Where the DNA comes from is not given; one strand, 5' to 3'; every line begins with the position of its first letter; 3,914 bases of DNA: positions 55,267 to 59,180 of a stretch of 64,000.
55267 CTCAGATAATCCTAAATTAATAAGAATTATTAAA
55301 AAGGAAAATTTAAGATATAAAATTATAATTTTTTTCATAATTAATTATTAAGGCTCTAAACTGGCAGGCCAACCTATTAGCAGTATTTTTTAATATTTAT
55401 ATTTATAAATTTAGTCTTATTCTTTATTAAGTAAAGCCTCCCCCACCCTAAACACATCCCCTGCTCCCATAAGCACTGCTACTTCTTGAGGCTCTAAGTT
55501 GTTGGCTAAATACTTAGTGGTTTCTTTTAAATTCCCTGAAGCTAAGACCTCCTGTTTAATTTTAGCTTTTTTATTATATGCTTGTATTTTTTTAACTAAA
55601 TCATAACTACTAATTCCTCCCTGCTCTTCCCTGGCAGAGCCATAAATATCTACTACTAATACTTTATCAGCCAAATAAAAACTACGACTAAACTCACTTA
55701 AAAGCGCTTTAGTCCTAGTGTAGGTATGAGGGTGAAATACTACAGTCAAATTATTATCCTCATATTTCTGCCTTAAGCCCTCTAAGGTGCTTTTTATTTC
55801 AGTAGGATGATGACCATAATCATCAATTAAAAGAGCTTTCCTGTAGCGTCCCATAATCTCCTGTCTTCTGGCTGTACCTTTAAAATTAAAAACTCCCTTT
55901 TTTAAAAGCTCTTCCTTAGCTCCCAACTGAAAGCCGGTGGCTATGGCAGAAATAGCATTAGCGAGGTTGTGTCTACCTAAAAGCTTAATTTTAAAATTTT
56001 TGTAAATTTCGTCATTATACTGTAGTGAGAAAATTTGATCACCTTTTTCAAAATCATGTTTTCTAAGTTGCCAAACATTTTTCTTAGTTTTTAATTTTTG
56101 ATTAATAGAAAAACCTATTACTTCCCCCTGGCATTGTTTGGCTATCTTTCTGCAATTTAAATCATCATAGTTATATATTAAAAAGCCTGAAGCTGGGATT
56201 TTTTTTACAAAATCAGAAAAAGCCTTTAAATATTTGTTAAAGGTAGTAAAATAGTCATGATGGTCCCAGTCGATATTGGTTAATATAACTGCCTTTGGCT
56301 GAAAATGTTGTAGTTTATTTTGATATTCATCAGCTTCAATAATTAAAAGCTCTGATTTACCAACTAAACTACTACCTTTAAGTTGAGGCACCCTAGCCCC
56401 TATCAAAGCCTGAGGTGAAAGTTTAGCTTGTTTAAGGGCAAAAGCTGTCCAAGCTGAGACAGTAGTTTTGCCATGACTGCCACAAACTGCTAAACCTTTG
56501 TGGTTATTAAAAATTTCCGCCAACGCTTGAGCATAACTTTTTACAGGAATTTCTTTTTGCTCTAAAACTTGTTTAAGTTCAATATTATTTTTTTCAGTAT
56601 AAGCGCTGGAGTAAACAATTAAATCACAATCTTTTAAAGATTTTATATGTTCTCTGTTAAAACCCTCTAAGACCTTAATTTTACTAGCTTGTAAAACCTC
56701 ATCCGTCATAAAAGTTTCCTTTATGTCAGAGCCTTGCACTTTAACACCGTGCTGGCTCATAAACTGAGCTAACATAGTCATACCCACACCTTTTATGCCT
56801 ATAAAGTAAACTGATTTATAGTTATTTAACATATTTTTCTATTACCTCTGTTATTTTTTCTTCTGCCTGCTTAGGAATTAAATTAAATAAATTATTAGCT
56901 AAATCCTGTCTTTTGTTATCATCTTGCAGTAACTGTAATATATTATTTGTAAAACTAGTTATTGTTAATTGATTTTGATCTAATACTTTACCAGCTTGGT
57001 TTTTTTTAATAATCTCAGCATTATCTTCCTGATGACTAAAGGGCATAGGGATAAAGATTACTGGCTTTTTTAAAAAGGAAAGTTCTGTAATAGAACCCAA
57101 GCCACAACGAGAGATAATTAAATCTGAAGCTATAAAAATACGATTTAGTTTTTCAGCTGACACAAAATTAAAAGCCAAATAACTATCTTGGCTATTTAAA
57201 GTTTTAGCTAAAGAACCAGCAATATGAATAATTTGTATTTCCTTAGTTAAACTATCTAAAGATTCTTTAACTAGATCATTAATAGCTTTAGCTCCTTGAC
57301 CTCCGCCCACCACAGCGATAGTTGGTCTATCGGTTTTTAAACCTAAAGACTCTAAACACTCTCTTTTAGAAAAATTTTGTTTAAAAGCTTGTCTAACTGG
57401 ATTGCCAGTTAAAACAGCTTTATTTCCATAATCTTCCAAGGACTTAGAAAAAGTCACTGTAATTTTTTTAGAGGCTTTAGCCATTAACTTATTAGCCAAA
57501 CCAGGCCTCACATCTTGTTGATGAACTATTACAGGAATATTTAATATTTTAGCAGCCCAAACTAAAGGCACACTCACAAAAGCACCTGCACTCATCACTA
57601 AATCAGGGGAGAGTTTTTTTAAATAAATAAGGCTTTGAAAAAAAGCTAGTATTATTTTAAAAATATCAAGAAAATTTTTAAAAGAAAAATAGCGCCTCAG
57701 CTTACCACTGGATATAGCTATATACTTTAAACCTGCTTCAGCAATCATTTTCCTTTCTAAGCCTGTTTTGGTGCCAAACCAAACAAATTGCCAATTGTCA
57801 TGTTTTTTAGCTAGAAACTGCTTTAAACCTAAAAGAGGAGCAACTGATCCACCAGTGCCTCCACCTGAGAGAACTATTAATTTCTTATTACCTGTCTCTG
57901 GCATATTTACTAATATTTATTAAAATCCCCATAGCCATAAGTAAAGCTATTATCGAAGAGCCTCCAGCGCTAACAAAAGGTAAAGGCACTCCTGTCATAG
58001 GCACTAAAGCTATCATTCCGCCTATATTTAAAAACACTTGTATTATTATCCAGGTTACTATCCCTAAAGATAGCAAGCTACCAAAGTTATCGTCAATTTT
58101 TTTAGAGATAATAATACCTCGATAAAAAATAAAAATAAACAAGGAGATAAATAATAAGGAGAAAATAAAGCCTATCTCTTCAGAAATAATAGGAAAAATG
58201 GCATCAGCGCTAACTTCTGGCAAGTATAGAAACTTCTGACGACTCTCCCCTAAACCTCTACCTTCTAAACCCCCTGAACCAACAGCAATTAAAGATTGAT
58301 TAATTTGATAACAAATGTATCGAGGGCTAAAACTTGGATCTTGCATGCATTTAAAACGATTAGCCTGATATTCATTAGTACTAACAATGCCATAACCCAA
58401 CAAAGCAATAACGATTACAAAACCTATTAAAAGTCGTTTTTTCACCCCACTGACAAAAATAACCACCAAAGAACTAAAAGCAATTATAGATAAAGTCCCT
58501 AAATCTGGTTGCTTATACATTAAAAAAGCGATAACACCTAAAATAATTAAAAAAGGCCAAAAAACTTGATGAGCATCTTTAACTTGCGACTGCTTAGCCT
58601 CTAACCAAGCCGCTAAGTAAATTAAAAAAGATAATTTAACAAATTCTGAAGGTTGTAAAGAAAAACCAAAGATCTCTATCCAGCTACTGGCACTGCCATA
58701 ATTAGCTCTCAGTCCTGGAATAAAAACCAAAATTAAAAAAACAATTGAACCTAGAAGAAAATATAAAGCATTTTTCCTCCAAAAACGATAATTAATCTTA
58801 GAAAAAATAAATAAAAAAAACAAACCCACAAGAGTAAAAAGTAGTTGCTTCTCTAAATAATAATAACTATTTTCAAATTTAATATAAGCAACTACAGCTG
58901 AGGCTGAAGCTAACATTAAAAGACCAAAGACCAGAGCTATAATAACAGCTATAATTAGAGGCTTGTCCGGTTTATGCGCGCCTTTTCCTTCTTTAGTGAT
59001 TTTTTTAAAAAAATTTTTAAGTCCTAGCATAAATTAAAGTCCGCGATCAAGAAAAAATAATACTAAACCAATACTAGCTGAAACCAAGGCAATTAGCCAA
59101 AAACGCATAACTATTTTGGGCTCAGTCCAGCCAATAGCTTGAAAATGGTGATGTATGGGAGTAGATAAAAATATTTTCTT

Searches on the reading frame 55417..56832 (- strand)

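Call 66: search_protein_families(library=pfam, proteins=[window:55417-56832:-], max_evalue=0.0001)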
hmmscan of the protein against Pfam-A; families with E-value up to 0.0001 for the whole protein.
window:55417-56832:- (471 aa): 3 families
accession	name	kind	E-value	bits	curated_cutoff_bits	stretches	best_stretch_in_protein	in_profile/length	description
PF08245.18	Mur_ligase_M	-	8.6e-28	98.1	24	1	116-299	1-199/200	Mur ligase middle domain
PF01225.30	Mur_ligase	-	5.2e-18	65.6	21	1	8-111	2-94/95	Mur ligase family, catalytic domain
PF02875.26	Mur_ligase_C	-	2e-15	58.2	28.4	1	322-458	1-127/127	Mur ligase, glutamate ligase domain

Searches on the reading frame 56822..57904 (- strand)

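Call 66: search_protein_families(library=pfam, proteins=[window:56822-57904:-], max_evalue=0.0001)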
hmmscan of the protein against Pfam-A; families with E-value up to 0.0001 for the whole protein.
window:56822-57904:- (360 aa): 2 families
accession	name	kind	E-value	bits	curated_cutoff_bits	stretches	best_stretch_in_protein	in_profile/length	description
PF03033.26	Glyco_transf_28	-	3.8e-32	111.7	26.2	1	10-148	1-137/139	Glycosyltransferase family 28 N-terminal domain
PF04101.22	Glyco_tran_28_C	-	8e-26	91.5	22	1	195-338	1-153/166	Glycosyltransferase family 28 C-terminal domain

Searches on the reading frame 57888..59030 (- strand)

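Call 66: search_protein_families(library=pfam, proteins=[window:57888-59030:-], max_evalue=0.0001)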
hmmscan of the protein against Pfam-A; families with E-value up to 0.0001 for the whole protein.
window:57888-59030:- (380 aa): 1 family
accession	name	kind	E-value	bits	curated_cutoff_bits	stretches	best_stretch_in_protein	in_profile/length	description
PF01098.24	FTSW_RODA_SPOVE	-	4.5e-96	322.4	26.4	1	25-378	3-355/356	Cell cycle protein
